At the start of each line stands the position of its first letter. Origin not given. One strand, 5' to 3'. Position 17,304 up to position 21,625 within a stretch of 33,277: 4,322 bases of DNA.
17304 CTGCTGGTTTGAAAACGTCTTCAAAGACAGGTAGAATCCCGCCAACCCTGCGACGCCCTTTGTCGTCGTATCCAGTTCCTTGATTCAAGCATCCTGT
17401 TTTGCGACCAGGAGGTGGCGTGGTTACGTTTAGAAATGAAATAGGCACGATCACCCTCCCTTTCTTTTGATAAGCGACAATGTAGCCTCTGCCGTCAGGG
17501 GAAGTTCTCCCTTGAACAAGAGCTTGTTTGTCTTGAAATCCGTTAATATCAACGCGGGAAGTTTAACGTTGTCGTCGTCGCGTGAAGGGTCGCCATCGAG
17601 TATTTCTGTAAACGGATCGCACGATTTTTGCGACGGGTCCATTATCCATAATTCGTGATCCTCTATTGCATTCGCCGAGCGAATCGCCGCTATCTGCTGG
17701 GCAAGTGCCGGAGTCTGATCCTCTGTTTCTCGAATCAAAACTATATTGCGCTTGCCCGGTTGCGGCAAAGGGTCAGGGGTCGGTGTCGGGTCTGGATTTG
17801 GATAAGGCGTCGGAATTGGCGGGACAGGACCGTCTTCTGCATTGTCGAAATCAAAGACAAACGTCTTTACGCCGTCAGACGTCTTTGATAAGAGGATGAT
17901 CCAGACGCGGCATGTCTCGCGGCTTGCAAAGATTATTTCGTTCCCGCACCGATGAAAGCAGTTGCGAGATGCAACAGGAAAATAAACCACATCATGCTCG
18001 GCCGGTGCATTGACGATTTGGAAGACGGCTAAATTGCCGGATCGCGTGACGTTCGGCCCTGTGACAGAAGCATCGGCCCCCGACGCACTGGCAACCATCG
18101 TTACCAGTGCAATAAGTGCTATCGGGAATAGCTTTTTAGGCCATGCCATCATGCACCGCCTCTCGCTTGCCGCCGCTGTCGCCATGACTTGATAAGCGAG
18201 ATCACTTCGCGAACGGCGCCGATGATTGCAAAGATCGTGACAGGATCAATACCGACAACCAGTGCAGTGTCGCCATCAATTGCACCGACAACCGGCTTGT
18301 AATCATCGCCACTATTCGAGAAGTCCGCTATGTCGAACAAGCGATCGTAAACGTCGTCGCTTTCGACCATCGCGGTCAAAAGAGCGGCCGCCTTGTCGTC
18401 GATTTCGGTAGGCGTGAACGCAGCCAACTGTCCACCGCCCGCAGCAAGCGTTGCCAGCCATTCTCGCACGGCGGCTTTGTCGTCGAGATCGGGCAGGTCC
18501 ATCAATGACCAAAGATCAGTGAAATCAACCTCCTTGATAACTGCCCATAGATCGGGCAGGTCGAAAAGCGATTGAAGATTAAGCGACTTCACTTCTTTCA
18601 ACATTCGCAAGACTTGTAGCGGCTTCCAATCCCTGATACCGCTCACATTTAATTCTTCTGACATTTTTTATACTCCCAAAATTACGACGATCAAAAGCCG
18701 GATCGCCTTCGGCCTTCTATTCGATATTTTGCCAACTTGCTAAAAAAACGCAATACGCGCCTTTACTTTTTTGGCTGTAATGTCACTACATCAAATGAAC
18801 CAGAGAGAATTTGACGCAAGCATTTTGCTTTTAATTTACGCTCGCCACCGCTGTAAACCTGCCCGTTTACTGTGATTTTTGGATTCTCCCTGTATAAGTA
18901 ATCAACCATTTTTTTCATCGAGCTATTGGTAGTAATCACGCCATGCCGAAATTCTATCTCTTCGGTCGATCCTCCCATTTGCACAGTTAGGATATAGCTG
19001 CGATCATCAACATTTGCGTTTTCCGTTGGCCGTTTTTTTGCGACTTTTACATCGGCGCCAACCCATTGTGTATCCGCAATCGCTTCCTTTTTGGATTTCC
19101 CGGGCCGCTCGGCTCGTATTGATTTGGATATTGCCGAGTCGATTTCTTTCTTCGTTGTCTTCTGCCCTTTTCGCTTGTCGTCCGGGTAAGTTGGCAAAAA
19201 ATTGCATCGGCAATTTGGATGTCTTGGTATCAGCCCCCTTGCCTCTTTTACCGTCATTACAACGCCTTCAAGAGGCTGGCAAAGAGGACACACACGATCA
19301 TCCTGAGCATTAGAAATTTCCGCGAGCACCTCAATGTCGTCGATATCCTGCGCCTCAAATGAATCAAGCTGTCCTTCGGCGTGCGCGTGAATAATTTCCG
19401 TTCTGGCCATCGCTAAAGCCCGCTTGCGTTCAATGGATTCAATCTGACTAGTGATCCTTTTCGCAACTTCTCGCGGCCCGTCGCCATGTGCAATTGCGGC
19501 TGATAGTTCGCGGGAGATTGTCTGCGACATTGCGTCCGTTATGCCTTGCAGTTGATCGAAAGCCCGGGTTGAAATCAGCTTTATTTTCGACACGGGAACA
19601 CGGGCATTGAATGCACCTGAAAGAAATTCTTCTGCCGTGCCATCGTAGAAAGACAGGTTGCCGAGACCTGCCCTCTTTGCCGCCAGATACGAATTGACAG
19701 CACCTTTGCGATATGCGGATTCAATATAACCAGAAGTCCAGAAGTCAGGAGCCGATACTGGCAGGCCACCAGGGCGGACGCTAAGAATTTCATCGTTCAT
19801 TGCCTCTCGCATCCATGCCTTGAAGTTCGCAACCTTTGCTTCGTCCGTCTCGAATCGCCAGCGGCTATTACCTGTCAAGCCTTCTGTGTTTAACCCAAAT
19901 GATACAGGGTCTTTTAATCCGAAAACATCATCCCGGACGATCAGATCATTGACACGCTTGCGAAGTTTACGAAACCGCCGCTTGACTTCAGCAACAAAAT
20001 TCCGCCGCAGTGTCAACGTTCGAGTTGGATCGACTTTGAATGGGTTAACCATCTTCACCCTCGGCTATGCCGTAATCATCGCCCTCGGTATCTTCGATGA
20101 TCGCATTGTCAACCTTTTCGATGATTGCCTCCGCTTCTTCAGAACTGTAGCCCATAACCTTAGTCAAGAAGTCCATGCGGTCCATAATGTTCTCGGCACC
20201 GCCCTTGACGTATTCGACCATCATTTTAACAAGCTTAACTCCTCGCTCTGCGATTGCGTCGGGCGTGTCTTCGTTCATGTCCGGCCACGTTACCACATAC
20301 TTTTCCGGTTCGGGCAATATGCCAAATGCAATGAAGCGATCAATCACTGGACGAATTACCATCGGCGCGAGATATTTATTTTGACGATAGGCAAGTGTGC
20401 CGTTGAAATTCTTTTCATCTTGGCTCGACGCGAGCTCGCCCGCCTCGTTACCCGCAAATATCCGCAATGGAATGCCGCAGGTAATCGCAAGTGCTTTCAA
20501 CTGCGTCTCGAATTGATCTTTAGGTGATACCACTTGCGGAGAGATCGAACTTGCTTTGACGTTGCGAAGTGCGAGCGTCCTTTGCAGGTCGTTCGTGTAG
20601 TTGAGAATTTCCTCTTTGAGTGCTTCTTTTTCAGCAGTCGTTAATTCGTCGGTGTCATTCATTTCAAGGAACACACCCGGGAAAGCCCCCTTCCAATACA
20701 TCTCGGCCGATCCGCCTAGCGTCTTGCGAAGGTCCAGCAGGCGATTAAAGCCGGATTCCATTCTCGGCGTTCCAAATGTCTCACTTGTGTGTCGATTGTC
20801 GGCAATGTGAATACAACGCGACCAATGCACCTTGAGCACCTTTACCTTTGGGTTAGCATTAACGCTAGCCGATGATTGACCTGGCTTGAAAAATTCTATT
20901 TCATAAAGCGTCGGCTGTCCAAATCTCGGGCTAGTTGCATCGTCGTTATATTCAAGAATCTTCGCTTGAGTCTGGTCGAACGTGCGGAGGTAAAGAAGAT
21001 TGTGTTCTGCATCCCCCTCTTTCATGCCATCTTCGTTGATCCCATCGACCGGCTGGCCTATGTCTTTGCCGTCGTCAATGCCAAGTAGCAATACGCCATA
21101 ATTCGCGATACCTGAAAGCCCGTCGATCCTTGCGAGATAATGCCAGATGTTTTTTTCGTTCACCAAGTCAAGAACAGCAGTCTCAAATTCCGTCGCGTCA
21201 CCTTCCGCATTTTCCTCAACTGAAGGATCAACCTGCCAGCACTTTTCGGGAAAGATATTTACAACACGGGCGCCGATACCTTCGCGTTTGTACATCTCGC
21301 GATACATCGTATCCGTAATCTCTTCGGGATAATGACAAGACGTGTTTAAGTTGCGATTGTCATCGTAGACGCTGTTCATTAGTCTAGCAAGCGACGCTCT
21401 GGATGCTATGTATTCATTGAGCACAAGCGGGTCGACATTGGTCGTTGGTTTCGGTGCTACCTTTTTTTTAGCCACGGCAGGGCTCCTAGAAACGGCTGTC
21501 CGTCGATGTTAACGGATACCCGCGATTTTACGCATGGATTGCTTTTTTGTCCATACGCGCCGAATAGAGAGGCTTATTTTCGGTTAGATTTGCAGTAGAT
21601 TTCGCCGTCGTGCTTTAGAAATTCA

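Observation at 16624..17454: Papain-family (C1-like) cysteine peptidase encoded in a phage structural region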

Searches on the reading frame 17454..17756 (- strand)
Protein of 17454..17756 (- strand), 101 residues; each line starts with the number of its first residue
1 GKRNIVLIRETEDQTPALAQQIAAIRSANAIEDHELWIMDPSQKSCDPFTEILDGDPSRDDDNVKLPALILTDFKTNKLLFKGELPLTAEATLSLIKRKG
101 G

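Call 58: find_homologous_proteins(query=A5, max_evalue=0.001)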
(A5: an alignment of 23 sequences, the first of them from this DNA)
Query A5 (23 sequences) (101 aa, profile of the alignment): 4 proteins with E <= 0.001 among 1296 candidates.
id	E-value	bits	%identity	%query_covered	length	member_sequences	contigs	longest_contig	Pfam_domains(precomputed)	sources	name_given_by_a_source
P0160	8.0e-16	76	26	31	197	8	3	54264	-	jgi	-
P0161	3.3e-14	71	-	-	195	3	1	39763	-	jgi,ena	-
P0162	1.4e-11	62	38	21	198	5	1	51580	-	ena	-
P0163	1.1e-9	56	22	93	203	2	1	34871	-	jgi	-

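Call 59: search_solved_structures(query=A5, max_evalue=10, show_alignments=2)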
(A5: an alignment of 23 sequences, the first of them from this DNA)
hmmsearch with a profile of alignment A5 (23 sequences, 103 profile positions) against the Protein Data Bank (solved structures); distinct sequences matched with E-value up to 10: 40.
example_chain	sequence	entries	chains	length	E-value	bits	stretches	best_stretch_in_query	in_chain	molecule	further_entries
3rvp_A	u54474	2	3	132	0.015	18.8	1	33-83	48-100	Chemotaxis protein CheY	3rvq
3rvj_A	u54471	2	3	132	0.025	18.1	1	33-83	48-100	Chemotaxis protein CheY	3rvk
3rvl_A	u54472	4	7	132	0.035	17.7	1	33-83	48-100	Chemotaxis protein CheY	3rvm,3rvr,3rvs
3rvn_A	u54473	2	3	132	0.059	16.9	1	33-82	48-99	Chemotaxis protein CheY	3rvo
3fk8_A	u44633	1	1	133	0.29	14.7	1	40-84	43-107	Disulphide isomerase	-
8zr0_A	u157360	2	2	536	0.38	14.3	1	20-57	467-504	Caseinolytic peptidase B protein homolog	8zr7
8zrs_A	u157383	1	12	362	0.44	14.1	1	20-57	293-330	Caseinolytic peptidase B protein homolog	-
6tg7_A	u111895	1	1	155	0.47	14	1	33-83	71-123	Chemotaxis protein CheY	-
3olx_A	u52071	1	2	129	0.55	13.8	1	33-83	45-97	Chemotaxis protein CheY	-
3fft_A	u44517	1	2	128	0.61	13.7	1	33-82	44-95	Chemotaxis protein cheY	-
2chy_A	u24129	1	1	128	0.62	13.7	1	34-83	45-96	CHEY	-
8wiw_h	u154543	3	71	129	0.62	13.6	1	34-83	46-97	Chemotaxis protein CheY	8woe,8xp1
3oo0_A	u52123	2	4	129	0.65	13.6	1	33-83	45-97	Chemotaxis protein CheY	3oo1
1djm_A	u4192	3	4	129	0.66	13.6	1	33-83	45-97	CHEMOTAXIS PROTEIN Y | Chemotaxis protein cheY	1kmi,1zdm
2fka_A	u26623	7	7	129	0.66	13.6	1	34-83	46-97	Chemotaxis protein cheY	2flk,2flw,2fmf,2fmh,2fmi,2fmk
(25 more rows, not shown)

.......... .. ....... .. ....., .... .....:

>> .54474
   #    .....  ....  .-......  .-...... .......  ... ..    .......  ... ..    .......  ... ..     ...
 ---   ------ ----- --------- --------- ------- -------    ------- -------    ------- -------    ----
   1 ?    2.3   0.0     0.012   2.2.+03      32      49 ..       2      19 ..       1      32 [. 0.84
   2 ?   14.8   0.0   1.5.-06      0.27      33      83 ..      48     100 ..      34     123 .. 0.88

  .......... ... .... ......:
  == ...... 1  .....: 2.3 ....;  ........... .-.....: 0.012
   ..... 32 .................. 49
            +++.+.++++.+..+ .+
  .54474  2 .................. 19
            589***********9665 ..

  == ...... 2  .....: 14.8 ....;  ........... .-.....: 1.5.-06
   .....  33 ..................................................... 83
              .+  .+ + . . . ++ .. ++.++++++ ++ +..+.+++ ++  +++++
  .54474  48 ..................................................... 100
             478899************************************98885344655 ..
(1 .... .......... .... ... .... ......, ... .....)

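Call 79: find_encoding_contigs(protein=P0160, flank=10000, max_places=2)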
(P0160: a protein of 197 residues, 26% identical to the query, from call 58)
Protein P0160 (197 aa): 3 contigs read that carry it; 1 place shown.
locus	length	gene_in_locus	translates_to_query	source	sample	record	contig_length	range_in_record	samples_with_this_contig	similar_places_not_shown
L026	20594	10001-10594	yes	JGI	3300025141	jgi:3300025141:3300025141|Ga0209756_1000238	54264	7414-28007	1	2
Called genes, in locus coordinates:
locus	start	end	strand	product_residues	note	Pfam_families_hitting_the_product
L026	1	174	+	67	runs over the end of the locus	-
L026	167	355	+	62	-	-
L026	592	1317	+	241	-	PF04404:ERF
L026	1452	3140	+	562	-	PF00176:SNF2-rel_dom (faint), PF00270:DEAD, PF04851:ResIII, PF18766:SWI2_SNF2, PF00271:Helicase_C (weak)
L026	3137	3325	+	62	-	-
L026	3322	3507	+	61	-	-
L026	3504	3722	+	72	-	-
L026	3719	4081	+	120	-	-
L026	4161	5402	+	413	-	PF20530:DUF6745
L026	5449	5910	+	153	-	-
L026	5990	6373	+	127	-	-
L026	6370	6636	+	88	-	-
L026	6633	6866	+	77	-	-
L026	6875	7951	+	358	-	-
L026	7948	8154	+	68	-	-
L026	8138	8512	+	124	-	-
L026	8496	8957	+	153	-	PF05866:RusA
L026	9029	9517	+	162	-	PF00583:Acetyltransf_1, PF13673:Acetyltransf_10 (weak), PF13508:Acetyltransf_7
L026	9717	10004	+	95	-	-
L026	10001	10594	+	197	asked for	-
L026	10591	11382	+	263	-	-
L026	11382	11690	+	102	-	-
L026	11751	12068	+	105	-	-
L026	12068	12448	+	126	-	-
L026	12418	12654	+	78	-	-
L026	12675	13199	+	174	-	PF04542:Sigma70_r2 (weak), PF04545:Sigma70_r4 (faint)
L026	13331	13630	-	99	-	-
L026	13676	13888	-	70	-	-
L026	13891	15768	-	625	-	PF00176:SNF2-rel_dom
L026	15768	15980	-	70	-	-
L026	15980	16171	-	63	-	-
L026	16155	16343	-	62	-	-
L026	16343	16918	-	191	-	-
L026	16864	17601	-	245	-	PF00239:Resolvase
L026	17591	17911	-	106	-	-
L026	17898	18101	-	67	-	-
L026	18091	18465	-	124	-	-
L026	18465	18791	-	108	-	-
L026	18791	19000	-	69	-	-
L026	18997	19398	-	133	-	PF19698:DUF6197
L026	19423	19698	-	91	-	-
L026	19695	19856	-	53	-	-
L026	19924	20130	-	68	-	-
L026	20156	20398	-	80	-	-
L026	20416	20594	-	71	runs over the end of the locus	-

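Call 80: find_encoding_contigs(protein=P0162, flank=10000, max_places=2)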
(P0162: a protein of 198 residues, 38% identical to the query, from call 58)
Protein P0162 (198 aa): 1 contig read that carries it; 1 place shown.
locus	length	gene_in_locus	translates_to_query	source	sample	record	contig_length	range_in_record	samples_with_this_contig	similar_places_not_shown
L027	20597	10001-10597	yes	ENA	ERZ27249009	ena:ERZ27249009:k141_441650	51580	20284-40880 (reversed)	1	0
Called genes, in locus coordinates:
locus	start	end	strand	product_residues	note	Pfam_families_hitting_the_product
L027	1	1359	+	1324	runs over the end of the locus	-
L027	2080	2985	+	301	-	PF04404:ERF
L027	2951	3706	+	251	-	-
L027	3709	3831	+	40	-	-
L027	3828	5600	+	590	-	PF00270:DEAD (weak), PF04851:ResIII, PF18766:SWI2_SNF2 (weak), PF00271:Helicase_C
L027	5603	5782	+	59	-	-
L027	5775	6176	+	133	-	-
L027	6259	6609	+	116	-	-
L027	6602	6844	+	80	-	-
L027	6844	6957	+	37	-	-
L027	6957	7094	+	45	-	-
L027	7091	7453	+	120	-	-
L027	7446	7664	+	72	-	-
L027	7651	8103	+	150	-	-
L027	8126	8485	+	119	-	PF05866:RusA (weak)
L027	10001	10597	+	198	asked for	-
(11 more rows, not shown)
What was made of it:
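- In other phages the module lies among replication or regulatory genes (calls 79, 80).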

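Call 81: find_encoding_contigs(protein=P0163, flank=10000, max_places=2)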
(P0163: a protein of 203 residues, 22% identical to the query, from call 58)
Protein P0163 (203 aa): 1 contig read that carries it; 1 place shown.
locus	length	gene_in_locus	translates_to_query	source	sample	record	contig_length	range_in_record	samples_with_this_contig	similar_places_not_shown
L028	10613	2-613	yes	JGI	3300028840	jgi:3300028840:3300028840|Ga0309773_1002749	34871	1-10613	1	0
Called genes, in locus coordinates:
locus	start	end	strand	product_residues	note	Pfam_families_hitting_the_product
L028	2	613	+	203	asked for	?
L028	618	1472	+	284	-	-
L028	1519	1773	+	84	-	-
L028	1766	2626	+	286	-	-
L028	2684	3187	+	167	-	-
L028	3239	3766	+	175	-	-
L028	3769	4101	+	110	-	-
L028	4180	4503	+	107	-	-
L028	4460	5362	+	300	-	-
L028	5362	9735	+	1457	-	PF04565:RNA_pol_Rpb2_3 (weak), PF00562:RNA_pol_Rpb2_6, PF04997:RNA_pol_Rpb1_1 (weak), PF00623:RNA_pol_Rpb1_2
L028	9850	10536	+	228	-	-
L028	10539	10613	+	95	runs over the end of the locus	-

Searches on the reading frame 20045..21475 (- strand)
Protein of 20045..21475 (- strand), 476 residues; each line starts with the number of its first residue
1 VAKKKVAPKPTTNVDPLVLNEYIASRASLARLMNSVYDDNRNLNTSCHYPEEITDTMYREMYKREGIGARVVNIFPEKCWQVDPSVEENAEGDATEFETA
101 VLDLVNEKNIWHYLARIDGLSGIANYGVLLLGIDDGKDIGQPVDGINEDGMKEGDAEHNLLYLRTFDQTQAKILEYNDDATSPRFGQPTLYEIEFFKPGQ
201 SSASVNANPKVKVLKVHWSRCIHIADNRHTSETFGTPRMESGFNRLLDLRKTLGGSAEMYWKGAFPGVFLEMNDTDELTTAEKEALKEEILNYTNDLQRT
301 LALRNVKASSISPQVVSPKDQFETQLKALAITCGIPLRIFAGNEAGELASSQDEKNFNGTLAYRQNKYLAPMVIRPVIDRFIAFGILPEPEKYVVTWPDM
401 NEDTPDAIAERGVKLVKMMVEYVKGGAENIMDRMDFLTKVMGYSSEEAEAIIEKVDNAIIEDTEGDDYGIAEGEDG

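Call 12: search_protein_families(library=phrogs, proteins=[window:20045-21475:-], max_evalue=0.001)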
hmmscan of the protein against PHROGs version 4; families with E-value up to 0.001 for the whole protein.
window:20045-21475:- (476 aa): 2 families
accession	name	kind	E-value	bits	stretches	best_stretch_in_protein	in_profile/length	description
phrog_146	-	head and packaging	7.2e-60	204.5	1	32-466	30-453/587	portal protein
phrog_15615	-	head and packaging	0.00059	20.3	0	59-229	38-182/194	virion structural protein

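Call 13: search_protein_families(library=pfam, proteins=[window:20045-21475:-], max_evalue=0.001)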
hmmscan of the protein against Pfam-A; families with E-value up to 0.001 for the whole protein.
window:20045-21475:- (476 aa): 1 family
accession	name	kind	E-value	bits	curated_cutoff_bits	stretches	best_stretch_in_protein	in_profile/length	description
PF06381.16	Phage_portal_3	-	6.2e-25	88.1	33.8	1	58-402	3-338/357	Phage portal protein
